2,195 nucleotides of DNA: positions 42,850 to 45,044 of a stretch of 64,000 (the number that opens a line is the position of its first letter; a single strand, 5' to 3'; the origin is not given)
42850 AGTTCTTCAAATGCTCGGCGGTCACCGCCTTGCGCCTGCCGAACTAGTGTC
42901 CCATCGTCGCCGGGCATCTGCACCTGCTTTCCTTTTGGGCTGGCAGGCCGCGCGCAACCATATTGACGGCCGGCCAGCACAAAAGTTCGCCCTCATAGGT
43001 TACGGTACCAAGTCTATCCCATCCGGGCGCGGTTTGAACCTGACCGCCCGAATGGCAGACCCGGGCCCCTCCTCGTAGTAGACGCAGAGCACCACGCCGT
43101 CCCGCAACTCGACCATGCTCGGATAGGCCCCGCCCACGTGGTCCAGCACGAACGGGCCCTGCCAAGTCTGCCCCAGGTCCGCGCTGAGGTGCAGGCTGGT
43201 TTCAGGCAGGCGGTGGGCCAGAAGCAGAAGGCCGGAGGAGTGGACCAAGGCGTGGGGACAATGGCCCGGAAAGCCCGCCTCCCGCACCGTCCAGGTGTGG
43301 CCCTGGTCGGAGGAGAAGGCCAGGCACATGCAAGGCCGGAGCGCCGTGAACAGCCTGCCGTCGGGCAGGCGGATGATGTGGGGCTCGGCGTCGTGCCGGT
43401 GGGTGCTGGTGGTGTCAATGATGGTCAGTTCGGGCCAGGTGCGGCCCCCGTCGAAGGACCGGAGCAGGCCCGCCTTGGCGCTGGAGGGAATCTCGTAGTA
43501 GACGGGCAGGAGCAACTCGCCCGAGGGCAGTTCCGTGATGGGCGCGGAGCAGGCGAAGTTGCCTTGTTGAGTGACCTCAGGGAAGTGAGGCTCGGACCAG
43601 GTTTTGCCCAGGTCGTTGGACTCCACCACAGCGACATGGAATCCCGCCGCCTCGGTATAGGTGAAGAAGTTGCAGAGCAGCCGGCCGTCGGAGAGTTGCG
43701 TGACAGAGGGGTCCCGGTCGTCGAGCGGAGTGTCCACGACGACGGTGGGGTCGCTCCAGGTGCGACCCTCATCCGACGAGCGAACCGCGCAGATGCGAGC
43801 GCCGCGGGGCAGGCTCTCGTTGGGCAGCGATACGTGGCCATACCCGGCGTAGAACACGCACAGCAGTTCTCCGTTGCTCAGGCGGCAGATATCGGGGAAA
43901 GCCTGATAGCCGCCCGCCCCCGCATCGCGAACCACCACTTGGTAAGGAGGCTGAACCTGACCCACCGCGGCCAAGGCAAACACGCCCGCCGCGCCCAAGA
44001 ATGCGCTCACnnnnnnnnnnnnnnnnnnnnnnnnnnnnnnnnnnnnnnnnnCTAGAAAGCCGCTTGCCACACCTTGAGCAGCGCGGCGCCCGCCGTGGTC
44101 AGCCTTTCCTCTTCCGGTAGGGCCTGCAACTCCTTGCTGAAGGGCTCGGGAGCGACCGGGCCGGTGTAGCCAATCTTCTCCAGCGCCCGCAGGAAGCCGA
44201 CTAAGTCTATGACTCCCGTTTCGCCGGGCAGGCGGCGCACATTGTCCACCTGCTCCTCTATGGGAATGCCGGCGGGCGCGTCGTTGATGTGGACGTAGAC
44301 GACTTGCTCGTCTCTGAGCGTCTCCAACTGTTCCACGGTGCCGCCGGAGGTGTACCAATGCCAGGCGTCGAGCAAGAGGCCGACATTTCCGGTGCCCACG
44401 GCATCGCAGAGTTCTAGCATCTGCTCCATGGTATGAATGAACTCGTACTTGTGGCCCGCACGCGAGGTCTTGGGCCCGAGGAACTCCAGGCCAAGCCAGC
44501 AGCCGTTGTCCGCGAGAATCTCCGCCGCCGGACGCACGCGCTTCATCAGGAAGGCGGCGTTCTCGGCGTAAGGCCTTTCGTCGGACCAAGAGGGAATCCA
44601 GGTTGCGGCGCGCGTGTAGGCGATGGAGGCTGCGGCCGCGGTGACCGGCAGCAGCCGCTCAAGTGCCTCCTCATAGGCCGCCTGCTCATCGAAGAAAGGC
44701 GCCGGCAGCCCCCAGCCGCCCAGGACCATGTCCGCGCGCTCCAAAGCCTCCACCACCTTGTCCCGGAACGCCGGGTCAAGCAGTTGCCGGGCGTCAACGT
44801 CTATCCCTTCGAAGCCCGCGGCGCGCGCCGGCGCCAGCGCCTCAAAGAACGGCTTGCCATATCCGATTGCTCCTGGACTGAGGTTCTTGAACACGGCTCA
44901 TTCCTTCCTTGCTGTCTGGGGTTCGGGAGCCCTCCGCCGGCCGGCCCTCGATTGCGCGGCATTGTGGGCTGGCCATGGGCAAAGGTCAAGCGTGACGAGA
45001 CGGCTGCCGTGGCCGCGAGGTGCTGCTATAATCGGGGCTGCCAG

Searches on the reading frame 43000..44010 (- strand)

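Call 63: search_protein_families(library=ncbifam, proteins=[window:43000-44010:-], max_evalue=0.01)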
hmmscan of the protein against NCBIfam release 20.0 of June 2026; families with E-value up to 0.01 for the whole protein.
window:43000-44010:- (336 aa): 1 family
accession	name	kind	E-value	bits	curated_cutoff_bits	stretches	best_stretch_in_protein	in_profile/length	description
NF045728.1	glycosyl_F510_1955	equivalog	6.9e-07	28.8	175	1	179-284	71-171/246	F510_1955 family glycosylhydrolase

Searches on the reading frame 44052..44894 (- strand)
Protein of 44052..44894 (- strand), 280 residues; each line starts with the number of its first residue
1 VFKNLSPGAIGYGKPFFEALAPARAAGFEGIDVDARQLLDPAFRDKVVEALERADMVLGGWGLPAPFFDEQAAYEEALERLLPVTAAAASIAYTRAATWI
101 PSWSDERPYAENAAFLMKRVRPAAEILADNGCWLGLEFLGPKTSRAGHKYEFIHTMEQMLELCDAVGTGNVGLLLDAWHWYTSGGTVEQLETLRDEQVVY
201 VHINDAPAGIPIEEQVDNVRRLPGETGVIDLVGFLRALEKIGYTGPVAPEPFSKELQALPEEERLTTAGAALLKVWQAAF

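Call 63: search_protein_families(library=ncbifam, proteins=[window:44052-44894:-], max_evalue=0.01)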
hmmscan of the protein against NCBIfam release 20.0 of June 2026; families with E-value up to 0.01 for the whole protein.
window:44052-44894:- (280 aa): 7 families
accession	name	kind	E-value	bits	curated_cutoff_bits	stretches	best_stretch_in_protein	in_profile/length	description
NF042435.1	DhshikDhtase_QuiC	equivalog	8.7e-12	44.3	1200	1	25-263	23-252/635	3-dehydroshikimate dehydratase QuiC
TIGR03234.1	OH-pyruv-isom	equivalog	1.7e-10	40.7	353.45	1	97-250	102-239/254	hydroxypyruvate isomerase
NF041099.2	keto_glucon_epim_IolO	equivalog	5.2e-06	26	300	1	75-251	89-246/269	5-keto-L-gluconate epimerase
NF043033.1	OxoTetrIsom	equivalog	9.2e-06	25.6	325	1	50-247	60-233/251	2-oxo-tetronate isomerase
NF051856.1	PsicseEpim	equivalog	4.3e-05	23.5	300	1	110-254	123-248/287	D-psicose 3-epimerase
TIGR04379.1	myo_inos_iolE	equivalog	0.00011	21.9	290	1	11-210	20-216/290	myo-inosose-2 dehydratase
TIGR00542.1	hxl6Piso_put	equivalog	0.0044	16.4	272.15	1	151-255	157-253/279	L-ribulose-5-phosphate 3-epimerase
